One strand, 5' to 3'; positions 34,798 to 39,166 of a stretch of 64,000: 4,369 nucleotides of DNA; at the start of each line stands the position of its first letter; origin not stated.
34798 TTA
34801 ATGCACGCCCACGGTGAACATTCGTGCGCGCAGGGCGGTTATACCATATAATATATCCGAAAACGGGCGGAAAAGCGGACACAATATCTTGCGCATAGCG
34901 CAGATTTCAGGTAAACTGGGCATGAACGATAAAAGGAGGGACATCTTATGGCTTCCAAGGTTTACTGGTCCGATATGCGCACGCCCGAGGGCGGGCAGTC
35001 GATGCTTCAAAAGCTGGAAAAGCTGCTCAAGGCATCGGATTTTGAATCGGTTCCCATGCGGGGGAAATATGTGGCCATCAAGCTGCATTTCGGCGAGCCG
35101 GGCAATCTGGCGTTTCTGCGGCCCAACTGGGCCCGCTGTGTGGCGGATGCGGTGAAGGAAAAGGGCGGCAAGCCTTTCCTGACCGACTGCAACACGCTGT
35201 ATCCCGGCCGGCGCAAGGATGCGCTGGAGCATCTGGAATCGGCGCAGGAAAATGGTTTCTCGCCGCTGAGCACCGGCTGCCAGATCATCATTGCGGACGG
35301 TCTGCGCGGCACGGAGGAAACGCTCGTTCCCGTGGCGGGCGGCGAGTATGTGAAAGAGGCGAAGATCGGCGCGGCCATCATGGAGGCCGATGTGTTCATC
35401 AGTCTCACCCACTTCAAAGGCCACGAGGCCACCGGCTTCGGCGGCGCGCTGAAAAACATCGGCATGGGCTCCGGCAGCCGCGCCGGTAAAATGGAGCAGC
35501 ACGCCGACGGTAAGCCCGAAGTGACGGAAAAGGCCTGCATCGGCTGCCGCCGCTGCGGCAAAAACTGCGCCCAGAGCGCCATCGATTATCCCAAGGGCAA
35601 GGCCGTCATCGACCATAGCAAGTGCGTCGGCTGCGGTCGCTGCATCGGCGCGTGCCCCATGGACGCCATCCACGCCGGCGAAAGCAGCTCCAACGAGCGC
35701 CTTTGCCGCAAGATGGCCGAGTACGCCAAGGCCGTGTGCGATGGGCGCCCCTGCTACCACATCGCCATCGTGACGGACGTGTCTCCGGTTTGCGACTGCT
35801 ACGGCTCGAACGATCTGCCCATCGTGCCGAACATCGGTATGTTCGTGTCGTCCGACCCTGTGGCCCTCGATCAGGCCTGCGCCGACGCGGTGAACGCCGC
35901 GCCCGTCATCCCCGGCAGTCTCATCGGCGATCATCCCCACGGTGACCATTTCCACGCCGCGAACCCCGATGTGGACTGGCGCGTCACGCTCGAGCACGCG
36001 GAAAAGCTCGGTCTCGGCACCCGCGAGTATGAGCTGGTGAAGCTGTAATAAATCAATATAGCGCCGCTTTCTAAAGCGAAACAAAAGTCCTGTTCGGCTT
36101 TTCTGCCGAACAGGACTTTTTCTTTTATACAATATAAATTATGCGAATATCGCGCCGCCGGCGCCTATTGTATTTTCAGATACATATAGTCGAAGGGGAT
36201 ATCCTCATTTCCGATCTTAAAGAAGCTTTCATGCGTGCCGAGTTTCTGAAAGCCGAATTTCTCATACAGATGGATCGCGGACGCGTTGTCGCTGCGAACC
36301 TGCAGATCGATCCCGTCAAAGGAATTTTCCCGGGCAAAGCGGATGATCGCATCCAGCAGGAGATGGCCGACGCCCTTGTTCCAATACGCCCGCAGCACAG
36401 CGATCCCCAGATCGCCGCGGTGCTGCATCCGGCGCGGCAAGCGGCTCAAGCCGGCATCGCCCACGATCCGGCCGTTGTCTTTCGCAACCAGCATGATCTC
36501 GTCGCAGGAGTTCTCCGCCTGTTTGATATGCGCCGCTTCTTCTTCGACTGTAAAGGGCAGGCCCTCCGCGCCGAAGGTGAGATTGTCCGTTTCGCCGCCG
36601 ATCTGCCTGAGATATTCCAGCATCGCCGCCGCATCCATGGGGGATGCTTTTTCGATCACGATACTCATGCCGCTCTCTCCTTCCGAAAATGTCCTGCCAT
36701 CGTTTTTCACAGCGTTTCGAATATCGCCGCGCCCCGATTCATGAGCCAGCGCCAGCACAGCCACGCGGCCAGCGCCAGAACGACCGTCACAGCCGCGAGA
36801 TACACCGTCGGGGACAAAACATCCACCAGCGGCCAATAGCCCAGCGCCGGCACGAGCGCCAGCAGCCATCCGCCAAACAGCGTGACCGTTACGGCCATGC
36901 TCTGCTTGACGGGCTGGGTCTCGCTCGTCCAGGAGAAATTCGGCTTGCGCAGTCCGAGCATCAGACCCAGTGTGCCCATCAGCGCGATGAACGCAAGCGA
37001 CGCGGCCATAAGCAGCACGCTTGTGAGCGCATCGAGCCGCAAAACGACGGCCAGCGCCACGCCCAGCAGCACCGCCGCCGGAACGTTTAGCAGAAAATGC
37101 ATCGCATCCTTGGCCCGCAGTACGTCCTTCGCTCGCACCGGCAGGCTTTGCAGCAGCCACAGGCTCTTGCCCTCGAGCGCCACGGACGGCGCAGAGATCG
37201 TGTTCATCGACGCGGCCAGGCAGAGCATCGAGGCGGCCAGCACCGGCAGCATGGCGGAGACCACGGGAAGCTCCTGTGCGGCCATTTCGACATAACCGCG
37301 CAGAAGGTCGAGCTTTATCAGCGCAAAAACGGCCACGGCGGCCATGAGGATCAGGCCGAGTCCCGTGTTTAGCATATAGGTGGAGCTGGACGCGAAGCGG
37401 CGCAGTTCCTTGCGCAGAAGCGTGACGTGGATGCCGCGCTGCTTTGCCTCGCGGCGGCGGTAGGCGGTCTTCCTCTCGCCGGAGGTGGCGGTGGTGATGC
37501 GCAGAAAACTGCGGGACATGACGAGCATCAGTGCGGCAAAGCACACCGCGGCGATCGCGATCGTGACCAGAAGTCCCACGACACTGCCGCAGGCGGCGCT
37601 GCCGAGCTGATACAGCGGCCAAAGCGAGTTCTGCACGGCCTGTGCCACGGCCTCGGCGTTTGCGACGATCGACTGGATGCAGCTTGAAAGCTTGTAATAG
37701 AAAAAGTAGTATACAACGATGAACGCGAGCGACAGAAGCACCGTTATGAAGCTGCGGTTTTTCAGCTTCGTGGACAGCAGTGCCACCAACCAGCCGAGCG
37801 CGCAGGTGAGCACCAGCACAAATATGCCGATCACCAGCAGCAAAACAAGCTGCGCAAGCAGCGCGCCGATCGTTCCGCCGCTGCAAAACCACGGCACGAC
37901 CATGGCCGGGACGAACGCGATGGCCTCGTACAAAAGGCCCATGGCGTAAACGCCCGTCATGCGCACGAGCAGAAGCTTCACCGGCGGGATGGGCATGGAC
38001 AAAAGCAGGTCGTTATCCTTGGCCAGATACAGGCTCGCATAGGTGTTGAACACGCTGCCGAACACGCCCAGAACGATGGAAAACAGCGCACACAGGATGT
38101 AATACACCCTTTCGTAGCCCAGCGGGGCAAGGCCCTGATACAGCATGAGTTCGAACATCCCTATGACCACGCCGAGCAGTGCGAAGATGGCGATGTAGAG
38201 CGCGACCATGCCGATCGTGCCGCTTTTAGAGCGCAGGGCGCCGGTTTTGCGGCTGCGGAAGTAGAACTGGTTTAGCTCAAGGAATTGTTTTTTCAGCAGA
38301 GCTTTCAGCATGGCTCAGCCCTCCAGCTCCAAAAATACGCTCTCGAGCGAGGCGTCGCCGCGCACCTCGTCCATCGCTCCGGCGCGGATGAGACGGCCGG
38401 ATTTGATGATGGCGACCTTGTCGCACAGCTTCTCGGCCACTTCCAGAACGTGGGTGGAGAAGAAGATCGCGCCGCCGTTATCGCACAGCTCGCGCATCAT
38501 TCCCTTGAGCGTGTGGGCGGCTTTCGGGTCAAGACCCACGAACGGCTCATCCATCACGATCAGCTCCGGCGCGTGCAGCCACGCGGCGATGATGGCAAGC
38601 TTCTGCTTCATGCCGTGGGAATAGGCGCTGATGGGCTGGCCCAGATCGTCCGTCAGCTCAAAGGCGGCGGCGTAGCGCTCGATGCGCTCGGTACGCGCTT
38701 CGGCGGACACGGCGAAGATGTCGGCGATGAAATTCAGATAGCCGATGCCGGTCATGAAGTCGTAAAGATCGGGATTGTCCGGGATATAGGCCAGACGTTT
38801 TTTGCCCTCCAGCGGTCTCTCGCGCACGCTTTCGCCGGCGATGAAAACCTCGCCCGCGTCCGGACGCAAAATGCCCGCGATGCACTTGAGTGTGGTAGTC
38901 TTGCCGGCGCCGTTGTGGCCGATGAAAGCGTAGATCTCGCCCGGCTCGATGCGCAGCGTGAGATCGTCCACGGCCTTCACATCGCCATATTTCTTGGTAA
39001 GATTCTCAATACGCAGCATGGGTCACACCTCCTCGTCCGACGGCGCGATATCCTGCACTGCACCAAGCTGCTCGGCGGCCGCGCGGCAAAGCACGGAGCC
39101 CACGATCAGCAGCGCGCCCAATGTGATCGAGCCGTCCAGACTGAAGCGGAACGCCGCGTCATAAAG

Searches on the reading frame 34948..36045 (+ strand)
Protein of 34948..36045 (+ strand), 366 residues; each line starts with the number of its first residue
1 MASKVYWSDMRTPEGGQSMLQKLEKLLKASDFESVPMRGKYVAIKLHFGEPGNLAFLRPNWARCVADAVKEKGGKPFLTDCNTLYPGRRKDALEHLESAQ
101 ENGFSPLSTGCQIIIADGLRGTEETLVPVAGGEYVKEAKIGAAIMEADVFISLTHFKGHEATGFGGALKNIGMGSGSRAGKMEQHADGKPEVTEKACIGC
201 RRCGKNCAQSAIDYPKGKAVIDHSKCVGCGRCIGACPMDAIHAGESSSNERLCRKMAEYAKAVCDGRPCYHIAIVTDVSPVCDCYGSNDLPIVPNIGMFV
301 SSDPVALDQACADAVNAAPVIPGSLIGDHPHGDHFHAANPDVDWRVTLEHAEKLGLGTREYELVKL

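Call 68: search_protein_families(library=pfam, proteins=[window:34948-36045:+], max_evalue=0.00001)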
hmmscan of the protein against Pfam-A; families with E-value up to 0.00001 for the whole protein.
window:34948-36045:+ (366 aa): 10 families
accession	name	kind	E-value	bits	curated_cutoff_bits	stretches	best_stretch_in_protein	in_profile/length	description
PF04015.17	DUF362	-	1.2e-55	189.1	24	1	42-313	1-200/200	Domain of unknown function (DUF362)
PF00037.32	Fer4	-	8.3e-10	38.5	21.1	1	220-241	2-23/24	4Fe-4S binding domain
PF14697.11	Fer4_21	-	1.9e-09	38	35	1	192-242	3-58/59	4Fe-4S dicluster domain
PF12837.12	Fer4_6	-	3.4e-09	36.6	25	1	219-241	2-24/24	4Fe-4S binding domain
PF13237.11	Fer4_10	-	7e-09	35.9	25.5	1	192-237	4-53/53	4Fe-4S dicluster domain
PF12838.12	Fer4_7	-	4.2e-08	34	27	1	197-240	2-52/52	4Fe-4S dicluster domain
PF12797.12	Fer4_2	-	8.5e-08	32.1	24.5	0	219-237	3-21/22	4Fe-4S binding domain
PF13187.11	Fer4_9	-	3.9e-07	30.4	27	1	196-241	1-52/52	4Fe-4S dicluster domain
PF13484.11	Fer4_16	-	1.6e-06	29.2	30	0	225-257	1-33/66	4Fe-4S double cluster binding domain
PF25160.1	LdpA_Fe-S-bd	-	3.2e-06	27.3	27.6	1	202-243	8-45/49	LdpA Fe-S cluster-binding domain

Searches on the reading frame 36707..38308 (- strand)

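Call 67: search_protein_families(library=pfam, proteins=[window:36707-38308:-], max_evalue=0.00001)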
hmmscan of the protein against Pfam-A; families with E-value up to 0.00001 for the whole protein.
window:36707-38308:- (533 aa): 1 family
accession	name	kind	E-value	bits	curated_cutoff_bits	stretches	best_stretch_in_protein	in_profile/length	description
PF16949.11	ABC_tran_2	-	1.5e-08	34.4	25.7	0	54-494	35-484/542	Putative ATP-binding cassette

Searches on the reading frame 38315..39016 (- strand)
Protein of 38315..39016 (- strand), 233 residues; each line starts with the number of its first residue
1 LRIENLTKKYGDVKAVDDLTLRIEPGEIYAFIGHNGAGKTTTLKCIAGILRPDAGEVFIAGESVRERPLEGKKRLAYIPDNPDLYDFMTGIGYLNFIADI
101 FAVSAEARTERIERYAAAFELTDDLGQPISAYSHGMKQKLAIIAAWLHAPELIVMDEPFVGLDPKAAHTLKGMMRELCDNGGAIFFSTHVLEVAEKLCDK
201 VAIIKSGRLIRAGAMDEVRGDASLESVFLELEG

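Call 67: search_protein_families(library=pfam, proteins=[window:38315-39016:-], max_evalue=0.00001)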
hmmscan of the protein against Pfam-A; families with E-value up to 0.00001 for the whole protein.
window:38315-39016:- (233 aa): 2 families
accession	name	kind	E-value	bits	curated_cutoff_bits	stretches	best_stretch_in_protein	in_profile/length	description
PF00005.33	ABC_tran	-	4.4e-27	95.8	25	1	17-159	2-136/137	ABC transporter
PF13304.12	AAA_21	-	9.8e-17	62.4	27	1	115-189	221-298/304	AAA domain, putative AbiEii toxin, Type IV TA system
